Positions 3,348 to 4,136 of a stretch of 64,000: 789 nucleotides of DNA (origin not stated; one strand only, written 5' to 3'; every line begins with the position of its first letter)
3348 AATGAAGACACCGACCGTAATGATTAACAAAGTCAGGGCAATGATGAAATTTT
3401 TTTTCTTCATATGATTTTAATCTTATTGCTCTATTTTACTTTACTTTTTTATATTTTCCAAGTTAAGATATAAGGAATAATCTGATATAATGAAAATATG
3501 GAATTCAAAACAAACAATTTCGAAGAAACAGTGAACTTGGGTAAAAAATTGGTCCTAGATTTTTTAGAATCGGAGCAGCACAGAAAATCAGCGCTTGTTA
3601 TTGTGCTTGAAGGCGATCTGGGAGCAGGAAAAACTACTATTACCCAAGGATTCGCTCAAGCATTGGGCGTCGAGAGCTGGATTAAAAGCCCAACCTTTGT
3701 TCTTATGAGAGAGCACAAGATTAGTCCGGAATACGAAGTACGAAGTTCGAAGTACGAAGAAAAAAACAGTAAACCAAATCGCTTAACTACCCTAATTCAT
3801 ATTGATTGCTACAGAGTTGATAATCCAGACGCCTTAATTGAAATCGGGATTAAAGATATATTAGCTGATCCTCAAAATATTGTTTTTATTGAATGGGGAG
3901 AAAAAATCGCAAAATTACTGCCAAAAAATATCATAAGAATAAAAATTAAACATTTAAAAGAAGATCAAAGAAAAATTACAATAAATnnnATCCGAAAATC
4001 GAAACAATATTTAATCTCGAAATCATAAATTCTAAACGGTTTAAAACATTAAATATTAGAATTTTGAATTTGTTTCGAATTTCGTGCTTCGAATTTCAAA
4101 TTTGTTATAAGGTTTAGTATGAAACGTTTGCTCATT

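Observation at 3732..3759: In-frame heptanucleotide microsatellite (TACGAAG x4) inserted into tsaE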

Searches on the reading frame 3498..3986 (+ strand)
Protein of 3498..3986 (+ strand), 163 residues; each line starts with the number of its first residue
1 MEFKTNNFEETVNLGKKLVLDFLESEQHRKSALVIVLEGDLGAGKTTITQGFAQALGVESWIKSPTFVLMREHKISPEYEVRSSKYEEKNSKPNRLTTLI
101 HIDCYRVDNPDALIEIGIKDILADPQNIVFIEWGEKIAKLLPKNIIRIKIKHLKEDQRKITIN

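Call 4: search_protein_families(library=pfam, proteins=[window:3498-3986:+], max_evalue=0.01)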
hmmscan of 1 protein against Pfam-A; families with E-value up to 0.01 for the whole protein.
window:3498-3986:+ (163 aa): 2 families
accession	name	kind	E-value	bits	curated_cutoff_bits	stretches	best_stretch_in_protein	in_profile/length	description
PF02367.23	TsaE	-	2.1e-32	112.2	26.6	1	6-160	2-128/128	Threonylcarbamoyl adenosine biosynthesis protein TsaE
PF05729.18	NACHT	-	0.01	16.2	26.7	0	34-71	2-40/167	NACHT domain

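Call 5: search_protein_families(library=ncbifam, proteins=[window:3498-3986:+], max_evalue=0.01)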
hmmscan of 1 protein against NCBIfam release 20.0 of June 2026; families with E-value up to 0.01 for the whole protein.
window:3498-3986:+ (163 aa): 3 families
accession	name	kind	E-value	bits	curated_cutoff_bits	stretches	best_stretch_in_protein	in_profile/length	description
TIGR00150.1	T6A_YjeE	equivalog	1.5e-28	99.3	60.1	1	21-162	18-131/135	tRNA (adenosine(37)-N6)-threonylcarbamoyltransferase complex ATPase subunit type 1 TsaE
NF007931.0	PRK10646.1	equivalog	7.7e-20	71.4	246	2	28-76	24-72/153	tRNA (adenosine(37)-N6)-threonylcarbamoyltransferase complex ATPase subunit type 1 TsaE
NF005655.0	PRK07429.1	subfamily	0.0014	17.8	236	1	28-59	4-35/326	phosphoribulokinase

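Call 9: find_homologous_proteins(query=window:3498-3986:+, max_evalue=0.00001)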
Query window:3498-3986:+ (163 aa): 908 proteins with E <= 0.00001 among 953 candidates; the best 120 are listed.
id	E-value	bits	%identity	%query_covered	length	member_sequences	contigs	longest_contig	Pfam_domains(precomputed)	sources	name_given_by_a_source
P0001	2.7e-101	354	100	100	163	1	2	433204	PF02367.24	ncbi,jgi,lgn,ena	ncbi:MAG: tRNA (adenosine(37)-N6)-threonylcarbamoyltransferase complex ATPase subunit type 1 TsaE [C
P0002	8.0e-88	310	86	100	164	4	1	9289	PF02367.24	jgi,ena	-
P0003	2.3e-85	302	85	99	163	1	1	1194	PF02367.24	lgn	-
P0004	6.6e-77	275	83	99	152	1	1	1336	PF02367.24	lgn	-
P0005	6.0e-56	207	62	100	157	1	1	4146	PF02367.24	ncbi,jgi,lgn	-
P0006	9.4e-56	206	63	100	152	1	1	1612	PF02367.24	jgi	jgi:tRNA threonylcarbamoyladenosine biosynthesis protein TsaE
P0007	5.2e-55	204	64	99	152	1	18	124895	PF02367.24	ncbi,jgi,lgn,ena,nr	ncbi:tRNA (adenosine(37)-N6)-threonylcarbamoyltransferase complex ATPase subunit type 1 TsaE [bacter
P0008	9.7e-54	199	62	99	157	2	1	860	PF02367.24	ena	-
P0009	9.9e-54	199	60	99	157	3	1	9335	PF02367.24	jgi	-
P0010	1.1e-53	199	59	99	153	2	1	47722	PF02367.24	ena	-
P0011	7.0e-52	193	60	99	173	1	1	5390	PF02367.24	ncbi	-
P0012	1.6e-50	189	55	99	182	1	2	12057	PF02367.24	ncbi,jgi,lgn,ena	-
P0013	2.3e-50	188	55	100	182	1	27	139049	PF02367.24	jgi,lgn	jgi:tRNA threonylcarbamoyladenosine biosynthesis protein TsaE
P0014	5.0e-50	187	59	100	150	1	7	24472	PF02367.24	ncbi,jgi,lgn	jgi:tRNA threonylcarbamoyladenosine biosynthesis protein TsaE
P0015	7.7e-49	184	55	100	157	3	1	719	PF02367.24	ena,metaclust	metaclust:\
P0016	5.6e-48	181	58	100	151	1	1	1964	PF02367.24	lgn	-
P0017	8.9e-48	180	54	99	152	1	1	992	PF02367.24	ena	-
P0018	2.2e-47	179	55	100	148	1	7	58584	PF02367.24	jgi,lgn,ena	-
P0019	1.3e-46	176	58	99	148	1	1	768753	PF02367.24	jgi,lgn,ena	-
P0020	1.3e-46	176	53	100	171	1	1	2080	PF02367.24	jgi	jgi:tRNA threonylcarbamoyladenosine biosynthesis protein TsaE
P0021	4.6e-46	174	52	99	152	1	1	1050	PF02367.24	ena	-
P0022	5.8e-45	171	54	99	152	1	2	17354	PF02367.24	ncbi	-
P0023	1.5e-44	170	55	99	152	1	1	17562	PF02367.24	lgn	-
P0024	4.3e-38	149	57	80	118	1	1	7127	PF02367.24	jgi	-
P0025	2.2e-37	146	47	99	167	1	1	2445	PF02367.24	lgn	-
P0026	1.6e-36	144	44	98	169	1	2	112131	PF02367.24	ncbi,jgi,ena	-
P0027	9.7e-36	141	47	98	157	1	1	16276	PF02367.24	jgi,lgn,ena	-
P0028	1.0e-34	138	46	97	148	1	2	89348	PF02367.24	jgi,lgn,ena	jgi:tRNA threonylcarbamoyladenosine biosynthesis protein TsaE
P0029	1.4e-34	137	45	99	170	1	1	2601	PF02367.24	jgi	-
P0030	1.4e-34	137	43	99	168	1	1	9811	PF02367.24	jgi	-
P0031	4.7e-34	135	45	99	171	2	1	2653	PF02367.24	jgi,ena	-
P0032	7.7e-34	135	45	99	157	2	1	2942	PF02367.24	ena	-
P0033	1.2e-33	134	46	97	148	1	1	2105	PF02367.24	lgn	-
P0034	3.3e-33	133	46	99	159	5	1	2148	PF02367.24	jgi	jgi:tRNA threonylcarbamoyladenosine biosynthesis protein TsaE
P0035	5.0e-33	132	46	99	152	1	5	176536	PF02367.24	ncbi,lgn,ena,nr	ncbi:tRNA (adenosine(37)-N6)-threonylcarbamoyltransferase complex ATPase subunit type 1 TsaE [Candid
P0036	1.1e-32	131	47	97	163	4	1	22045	PF02367.24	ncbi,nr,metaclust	ncbi:MAG: P-loop hydrolase [Parcubacteria group bacterium GW2011_GWF2_39_13b]|nr:MAG: P-loop hydrola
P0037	1.9e-32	130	42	97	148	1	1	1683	PF02367.24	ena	-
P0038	2.7e-32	130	44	97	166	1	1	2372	PF02367.24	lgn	-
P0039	3.6e-32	129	48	98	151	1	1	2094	PF02367.24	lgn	-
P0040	4.2e-32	129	44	94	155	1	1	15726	PF02367.24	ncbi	-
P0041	5.1e-32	129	42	97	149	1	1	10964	PF02367.24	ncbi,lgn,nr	ncbi:MAG: tRNA (adenosine(37)-N6)-threonylcarbamoyltransferase complex ATPase subunit type 1 TsaE [b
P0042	9.5e-32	128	44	91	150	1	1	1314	PF02367.24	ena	-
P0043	1.3e-31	128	43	99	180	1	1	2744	PF02367.24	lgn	-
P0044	2.2e-31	127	45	98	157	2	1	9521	PF02367.24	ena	-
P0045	9.8e-31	125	42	98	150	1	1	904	PF02367.24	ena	-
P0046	9.8e-31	125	46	100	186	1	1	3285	PF02367.24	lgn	-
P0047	1.1e-30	125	43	98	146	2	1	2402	PF02367.24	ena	-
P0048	1.2e-30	124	45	94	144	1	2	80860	PF02367.24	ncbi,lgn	ncbi:MAG: tRNA (adenosine(37)-N6)-threonylcarbamoyltransferase complex ATPase subunit type 1 TsaE [M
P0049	1.2e-30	124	42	97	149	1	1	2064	PF02367.24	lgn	-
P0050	2.5e-30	123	45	100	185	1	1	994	PF02367.24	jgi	jgi:tRNA threonylcarbamoyladenosine biosynthesis protein TsaE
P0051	3.1e-30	123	42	99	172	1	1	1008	PF02367.24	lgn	-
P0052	4.2e-30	123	42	99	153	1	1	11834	PF02367.24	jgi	-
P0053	4.5e-30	123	39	98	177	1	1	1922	PF02367.24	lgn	-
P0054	5.3e-30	122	42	99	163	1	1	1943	PF02367.24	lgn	-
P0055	5.7e-30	122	43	94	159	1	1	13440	PF02367.24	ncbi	-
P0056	5.9e-30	122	43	82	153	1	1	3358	PF07693.21,PF02367.24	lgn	-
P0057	6.1e-30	122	42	98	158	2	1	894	PF02367.24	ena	-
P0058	9.8e-30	121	45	99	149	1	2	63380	PF02367.24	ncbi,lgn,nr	ncbi:MAG: tRNA (adenosine(37)-N6)-threonylcarbamoyltransferase complex ATPase subunit type 1 TsaE [C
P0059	1.1e-29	121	46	85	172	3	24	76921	PF02367.24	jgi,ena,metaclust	metaclust:\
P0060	1.3e-29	121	44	99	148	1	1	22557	PF02367.24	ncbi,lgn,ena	-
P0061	1.6e-29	121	42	98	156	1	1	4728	PF02367.24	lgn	-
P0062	1.7e-29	121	50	73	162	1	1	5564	PF02367.24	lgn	-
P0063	2.0e-29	120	46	74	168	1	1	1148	PF02367.24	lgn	-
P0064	2.0e-29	120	40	99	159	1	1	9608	PF02367.24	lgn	-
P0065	2.6e-29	120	40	97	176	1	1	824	PF02367.24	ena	-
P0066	3.5e-29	120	42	95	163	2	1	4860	PF02367.24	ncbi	-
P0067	3.5e-29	120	42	100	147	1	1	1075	PF02367.24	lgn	-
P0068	3.9e-29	120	45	94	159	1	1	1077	PF02367.24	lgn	-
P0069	3.9e-29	119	41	99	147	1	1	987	PF02367.24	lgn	-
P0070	4.1e-29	119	40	99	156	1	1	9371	PF02367.24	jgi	-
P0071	4.2e-29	119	44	97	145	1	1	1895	PF02367.24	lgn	-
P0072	4.7e-29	119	40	99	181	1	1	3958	PF02367.24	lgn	-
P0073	5.4e-29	119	40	95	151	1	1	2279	PF02367.24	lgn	-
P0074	6.8e-29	119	49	75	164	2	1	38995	PF02367.24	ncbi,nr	ncbi:MAG: tRNA (adenosine(37)-N6)-threonylcarbamoyltransferase complex ATPase subunit type 1 TsaE [C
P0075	7.6e-29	119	44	99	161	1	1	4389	PF02367.24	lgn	-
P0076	8.0e-29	118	45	98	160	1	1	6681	PF02367.24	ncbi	-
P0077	8.0e-29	118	50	82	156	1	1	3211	PF02367.24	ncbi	-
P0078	1.1e-28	118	41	97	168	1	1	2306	PF02367.24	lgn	-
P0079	1.2e-28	118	47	80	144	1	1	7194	PF02367.24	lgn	-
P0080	1.7e-28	117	42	99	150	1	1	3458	PF02367.24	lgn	-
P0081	2.5e-28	117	41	100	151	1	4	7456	PF02367.24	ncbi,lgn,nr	ncbi:MAG: tRNA (adenosine(37)-N6)-threonylcarbamoyltransferase complex ATPase subunit type 1 TsaE [C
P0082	2.6e-28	117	43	91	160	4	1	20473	PF02367.24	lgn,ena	-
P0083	2.6e-28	117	43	94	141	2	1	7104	PF02367.24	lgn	-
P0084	2.9e-28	117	40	96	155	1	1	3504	PF02367.24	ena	-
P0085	3.4e-28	116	42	99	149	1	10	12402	PF02367.24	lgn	-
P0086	3.5e-28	116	42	100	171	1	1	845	PF02367.24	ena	-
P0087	3.8e-28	116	44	95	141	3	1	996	PF02367.24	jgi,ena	-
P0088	4.4e-28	116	39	98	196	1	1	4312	PF02367.24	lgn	-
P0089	5.0e-28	116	41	98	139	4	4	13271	PF02367.24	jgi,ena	-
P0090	5.2e-28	116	45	94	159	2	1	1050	PF02367.24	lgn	-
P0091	6.2e-28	116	46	82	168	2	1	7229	PF02367.24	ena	-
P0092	7.3e-28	115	43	99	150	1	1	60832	PF02367.24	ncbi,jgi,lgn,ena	ncbi:MAG: tRNA (adenosine(37)-N6)-threonylcarbamoyltransferase complex ATPase subunit type 1 TsaE [C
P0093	9.2e-28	115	42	98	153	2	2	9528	PF02367.24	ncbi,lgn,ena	ncbi:MAG: tRNA (adenosine(37)-N6)-threonylcarbamoyltransferase complex ATPase subunit type 1 TsaE [P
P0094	9.4e-28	115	40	91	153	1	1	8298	PF02367.24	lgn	-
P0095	9.9e-28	115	42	99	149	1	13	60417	PF02367.24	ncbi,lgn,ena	ncbi:MAG: tRNA (adenosine(37)-N6)-threonylcarbamoyltransferase complex ATPase subunit type 1 TsaE [P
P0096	1.0e-27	115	41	99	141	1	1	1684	PF02367.24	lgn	-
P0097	1.1e-27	115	38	100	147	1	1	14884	PF02367.24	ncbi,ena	-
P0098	1.1e-27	115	41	96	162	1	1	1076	PF02367.24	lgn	-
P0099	1.2e-27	115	44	99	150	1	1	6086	PF02367.24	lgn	-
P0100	1.4e-27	115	41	99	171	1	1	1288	PF02367.24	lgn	-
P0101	1.5e-27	114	43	98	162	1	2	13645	PF02367.24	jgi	-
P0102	1.5e-27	114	44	82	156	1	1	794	PF02367.24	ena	-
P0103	1.7e-27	114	41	98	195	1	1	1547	PF02367.24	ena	-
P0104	1.7e-27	114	44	80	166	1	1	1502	PF02367.24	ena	-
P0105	1.8e-27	114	42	99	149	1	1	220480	PF02367.24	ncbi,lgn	-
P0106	1.8e-27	114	40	94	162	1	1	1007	PF02367.24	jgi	jgi:tRNA threonylcarbamoyladenosine biosynthesis protein TsaE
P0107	2.2e-27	114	42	99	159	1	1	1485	PF02367.24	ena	-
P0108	2.3e-27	114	41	98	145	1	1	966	PF02367.24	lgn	-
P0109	2.5e-27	114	40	98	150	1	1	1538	PF02367.24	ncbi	-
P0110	2.6e-27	114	48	73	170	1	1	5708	PF02367.24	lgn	-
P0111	2.8e-27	113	41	98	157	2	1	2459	PF05729.19,PF02367.24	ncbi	-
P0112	3.1e-27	113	40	99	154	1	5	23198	PF02367.24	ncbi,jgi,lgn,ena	-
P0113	3.3e-27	113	41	100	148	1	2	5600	PF02367.24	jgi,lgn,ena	-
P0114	3.4e-27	113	47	71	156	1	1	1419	PF02367.24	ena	-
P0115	3.7e-27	113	46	79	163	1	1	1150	PF02367.24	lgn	-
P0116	3.9e-27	113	39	98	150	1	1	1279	PF02367.24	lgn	-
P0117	4.2e-27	113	40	99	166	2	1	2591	PF02367.24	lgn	-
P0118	4.2e-27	113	49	81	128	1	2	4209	PF02367.24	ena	-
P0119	4.4e-27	113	39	98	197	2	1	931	PF02367.24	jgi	jgi:tRNA threonylcarbamoyladenosine biosynthesis protein TsaE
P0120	4.4e-27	113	43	97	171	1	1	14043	PF02367.24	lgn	-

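Call 12: find_encoding_contigs(protein=P0001, flank=3000, max_places=6)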
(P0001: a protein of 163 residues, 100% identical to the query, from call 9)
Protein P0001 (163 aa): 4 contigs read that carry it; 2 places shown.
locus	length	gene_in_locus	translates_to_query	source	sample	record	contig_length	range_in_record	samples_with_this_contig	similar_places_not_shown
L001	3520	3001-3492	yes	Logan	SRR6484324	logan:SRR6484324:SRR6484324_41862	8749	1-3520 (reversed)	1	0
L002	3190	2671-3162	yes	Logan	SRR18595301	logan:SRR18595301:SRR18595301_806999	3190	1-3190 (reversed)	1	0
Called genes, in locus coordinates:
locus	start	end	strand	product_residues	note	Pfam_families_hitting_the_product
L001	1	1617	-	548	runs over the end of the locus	PF00437:T2SSE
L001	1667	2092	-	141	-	PF01850:PIN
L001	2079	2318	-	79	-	PF04014:MazE_antitoxin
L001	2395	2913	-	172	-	-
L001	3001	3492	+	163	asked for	PF02367:TsaE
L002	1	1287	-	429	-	?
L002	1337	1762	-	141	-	PF01850:PIN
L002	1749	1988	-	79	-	PF04014:MazE_antitoxin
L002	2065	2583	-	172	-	-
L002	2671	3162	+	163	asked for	PF02367:TsaE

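Call 13: find_encoding_contigs(protein=P0002, flank=5000, max_places=4)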
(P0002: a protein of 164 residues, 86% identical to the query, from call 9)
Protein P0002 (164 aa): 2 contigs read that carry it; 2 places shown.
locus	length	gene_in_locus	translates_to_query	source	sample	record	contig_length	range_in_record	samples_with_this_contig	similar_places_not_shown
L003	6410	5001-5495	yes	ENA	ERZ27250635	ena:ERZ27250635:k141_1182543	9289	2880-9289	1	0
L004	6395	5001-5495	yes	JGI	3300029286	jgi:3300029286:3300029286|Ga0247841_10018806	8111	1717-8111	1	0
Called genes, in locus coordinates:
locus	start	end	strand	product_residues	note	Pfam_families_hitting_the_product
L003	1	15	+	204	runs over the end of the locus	PF01135:PCMT, PF01209:Ubie_methyltran, PF01189:Methyltr_RsmB-F (weak), PF13847:Methyltransf_31, PF08241:Methyltransf_11 (weak), PF13649:Methyltransf_25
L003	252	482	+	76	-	-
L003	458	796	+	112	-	-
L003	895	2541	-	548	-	PF00437:T2SSE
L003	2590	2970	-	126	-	PF01850:PIN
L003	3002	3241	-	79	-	PF04014:MazE_antitoxin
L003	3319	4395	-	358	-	-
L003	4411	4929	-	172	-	-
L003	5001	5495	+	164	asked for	PF02367:TsaE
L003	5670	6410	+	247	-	?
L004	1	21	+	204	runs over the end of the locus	PF01135:PCMT, PF01209:Ubie_methyltran, PF01189:Methyltr_RsmB-F (weak), PF13847:Methyltransf_31, PF08241:Methyltransf_11 (weak), PF13649:Methyltransf_25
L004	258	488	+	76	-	-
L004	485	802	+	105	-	-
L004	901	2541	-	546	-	PF00437:T2SSE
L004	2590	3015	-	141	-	PF13470:PIN_3 (weak), PF01850:PIN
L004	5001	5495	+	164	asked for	PF02367:TsaE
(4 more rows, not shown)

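Call 14: find_encoding_contigs(protein=P0003, flank=2000, max_places=4)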
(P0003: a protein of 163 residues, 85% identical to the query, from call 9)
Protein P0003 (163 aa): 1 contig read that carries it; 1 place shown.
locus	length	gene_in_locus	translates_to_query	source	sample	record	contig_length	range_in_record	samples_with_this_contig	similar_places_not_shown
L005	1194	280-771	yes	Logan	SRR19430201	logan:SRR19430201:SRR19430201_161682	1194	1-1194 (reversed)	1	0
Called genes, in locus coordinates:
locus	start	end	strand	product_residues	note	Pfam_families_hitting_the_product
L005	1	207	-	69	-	?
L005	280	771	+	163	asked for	PF02367:TsaE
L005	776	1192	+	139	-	?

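Call 15: find_encoding_contigs(protein=P0004, flank=2000, max_places=4)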
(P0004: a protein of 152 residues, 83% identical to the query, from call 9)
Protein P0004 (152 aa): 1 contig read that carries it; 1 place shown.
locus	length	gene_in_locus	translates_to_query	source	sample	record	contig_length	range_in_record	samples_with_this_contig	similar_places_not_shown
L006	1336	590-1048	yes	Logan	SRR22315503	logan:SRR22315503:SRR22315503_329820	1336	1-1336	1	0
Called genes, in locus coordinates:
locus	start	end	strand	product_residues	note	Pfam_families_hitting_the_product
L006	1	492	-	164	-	?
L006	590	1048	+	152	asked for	PF02367:TsaE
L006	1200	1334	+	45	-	?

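Call 24: find_related_loci(query=A1, collection=genome_contigs, flank=10000)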
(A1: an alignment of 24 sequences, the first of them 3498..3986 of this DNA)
Query A1 (163 aa) in genome_contigs; peptide patterns used: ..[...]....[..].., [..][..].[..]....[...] (x = any residue, [..] = any of these).
600 stretches matched a pattern (row limit reached: there are more); 547 encode a relative of the query (tblastn E <= 1e-3); the best 80 are kept; 80 distinct loci.
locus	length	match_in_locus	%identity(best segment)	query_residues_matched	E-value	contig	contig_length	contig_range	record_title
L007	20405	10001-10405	44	5-163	2e-39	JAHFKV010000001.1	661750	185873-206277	MAG: Candidatus Staskawiczbacteria bacterium isolate nzgw418 NODE_3_length_661751_cov_10.822417, whole genome shotgun se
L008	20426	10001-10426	44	5-162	3e-38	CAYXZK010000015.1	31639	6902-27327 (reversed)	MAG TPA_asm: uncultured Candidatus Saccharibacteria bacterium isolate SRP067234_co1_73 genome assembly, contig: k99_5257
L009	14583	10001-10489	43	13-162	2e-37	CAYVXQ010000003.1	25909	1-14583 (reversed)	MAG TPA_asm: uncultured Candidatus Saccharibacteria bacterium isolate binchicken_co387_140 genome assembly, contig: NODE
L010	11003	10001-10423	42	5-162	1e-36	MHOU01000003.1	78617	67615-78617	MAG: Candidatus Staskawiczbacteria bacterium RIFCSPHIGHO2_02_FULL_43_16 rifcsphigho2_02_scaffold_1498, whole genome shot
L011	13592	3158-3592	38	1-162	8e-36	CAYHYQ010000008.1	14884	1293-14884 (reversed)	MAG TPA_asm: uncultured Candidatus Saccharibacteria bacterium isolate ERP119705_co17_36 genome assembly, contig: NODE_53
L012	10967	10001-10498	42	1-163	2e-35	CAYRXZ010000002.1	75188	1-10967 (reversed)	MAG TPA_asm: uncultured Candidatus Saccharibacteria bacterium isolate SRP178699_co1_226 genome assembly, contig: NODE_24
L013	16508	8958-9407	40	3-162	3e-35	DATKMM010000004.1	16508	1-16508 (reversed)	MAG TPA_asm: Candidatus Paceibacterota bacterium isolate SMAG_U14711 k141_1932885, whole genome shotgun sequence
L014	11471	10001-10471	40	2-162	1e-34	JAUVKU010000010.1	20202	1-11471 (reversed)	MAG: bacterium isolate CSMAG_488 CSMAG_488_k141_2601241_length_20202_cov_12.5195, whole genome shotgun sequence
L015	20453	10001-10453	44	10-163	9e-35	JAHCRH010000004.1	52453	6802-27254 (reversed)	MAG: Patescibacteria group bacterium isolate CR_Bin_053 NODE_4_length_52453_cov_12.307775, whole genome shotgun sequence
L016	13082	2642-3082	42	1-163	5e-35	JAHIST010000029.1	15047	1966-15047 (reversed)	MAG: Patescibacteria group bacterium isolate MM_PC_MetaG.mb.188 MM_PC_MetaG.mb.188_k141_638579, whole genome shotgun seq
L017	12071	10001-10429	40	2-163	2e-34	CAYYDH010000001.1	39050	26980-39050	MAG TPA_asm: uncultured Candidatus Saccharibacteria bacterium isolate SRP178699_co1_472 genome assembly, contig: NODE_98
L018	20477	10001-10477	40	2-162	7e-34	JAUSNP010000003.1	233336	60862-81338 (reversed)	MAG: Candidatus Moraniibacteriota bacterium isolate E19_metabat.bin.91 E19_k141_683413, whole genome shotgun sequence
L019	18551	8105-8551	41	1-162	7e-34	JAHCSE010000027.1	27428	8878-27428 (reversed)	MAG: Patescibacteria group bacterium isolate Bin_194 c_000000000028, whole genome shotgun sequence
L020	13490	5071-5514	40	1-162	9e-35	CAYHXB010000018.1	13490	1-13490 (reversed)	MAG TPA_asm: uncultured Candidatus Saccharibacteria bacterium isolate ERP119705_co17_969 genome assembly, contig: NODE_6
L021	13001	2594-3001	40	2-163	2e-33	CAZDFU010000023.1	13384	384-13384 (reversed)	MAG TPA_asm: uncultured Gammaproteobacteria bacterium isolate binchicken_co251_985 genome assembly, contig: NODE_6417_le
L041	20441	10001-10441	41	1-163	2e-30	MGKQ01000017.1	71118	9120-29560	MAG: Candidatus Yanofskybacteria bacterium RIFCSPLOWO2_02_FULL_41_13 rifcsplowo2_02_scaffold_399, whole genome shotgun s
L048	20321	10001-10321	46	30-152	2e-29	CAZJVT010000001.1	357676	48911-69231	MAG TPA_asm: uncultured Candidatus Saccharibacteria bacterium isolate SRP292972_co3_103 genome assembly, contig: NODE_32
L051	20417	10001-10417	40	2-162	8e-29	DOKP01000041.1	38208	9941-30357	MAG TPA_asm: Candidatus Moraniibacteriota bacterium isolate UBA9337 contig_141, whole genome shotgun sequence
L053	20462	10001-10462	40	3-162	1e-28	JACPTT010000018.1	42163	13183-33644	MAG: Candidatus Levyibacteriota bacterium isolate NC_groundwater_739_Ag_S-0.65um_41_9 S37_SO-6_scaffold_187511, whole ge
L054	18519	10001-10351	45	36-163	2e-28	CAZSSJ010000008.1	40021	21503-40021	MAG TPA_asm: uncultured Gammaproteobacteria bacterium isolate SRP050083_co1_3 genome assembly, contig: NODE_303_length_4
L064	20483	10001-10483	36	2-162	3e-27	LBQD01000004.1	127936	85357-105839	MAG: Candidatus Moranbacteria bacterium GW2011_GWE2_35_2- UR69_C0004, whole genome shotgun sequence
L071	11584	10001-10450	35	5-160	2e-26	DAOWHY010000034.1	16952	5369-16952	MAG TPA_asm: Candidatus Moraniibacteriota bacterium isolate CSMAG_2029 CSMAG_2029_k141_3233306_length_16952_cov_16.9800,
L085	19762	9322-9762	35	3-162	3e-25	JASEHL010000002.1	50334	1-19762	MAG: Patescibacteria group bacterium isolate Yes70-22 NODE_2_length_50334_cov_12.884146, whole genome shotgun sequence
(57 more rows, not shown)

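Call 25: find_related_loci(query=window:3498-3986:+, collection=metagenome_contigs, flank=10000)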
Query window:3498-3986:+ (163 aa) in metagenome_contigs; peptide patterns used: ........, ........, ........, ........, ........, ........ (x = any residue, [..] = any of these).
186 stretches matched a pattern; 7 encode a relative of the query (tblastn E <= 1e-3); 7 distinct loci.
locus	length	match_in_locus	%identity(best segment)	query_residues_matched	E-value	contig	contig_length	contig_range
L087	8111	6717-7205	86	1-163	1e-95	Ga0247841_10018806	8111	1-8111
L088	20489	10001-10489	85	1-163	2e-94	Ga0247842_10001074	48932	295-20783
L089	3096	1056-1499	39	1-159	1e-31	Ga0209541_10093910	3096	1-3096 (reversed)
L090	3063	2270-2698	39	5-162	8e-31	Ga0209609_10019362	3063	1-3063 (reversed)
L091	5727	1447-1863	41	5-158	3e-30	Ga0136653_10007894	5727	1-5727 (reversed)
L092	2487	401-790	37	5-162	7e-27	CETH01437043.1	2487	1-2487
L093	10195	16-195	55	99-158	4e-17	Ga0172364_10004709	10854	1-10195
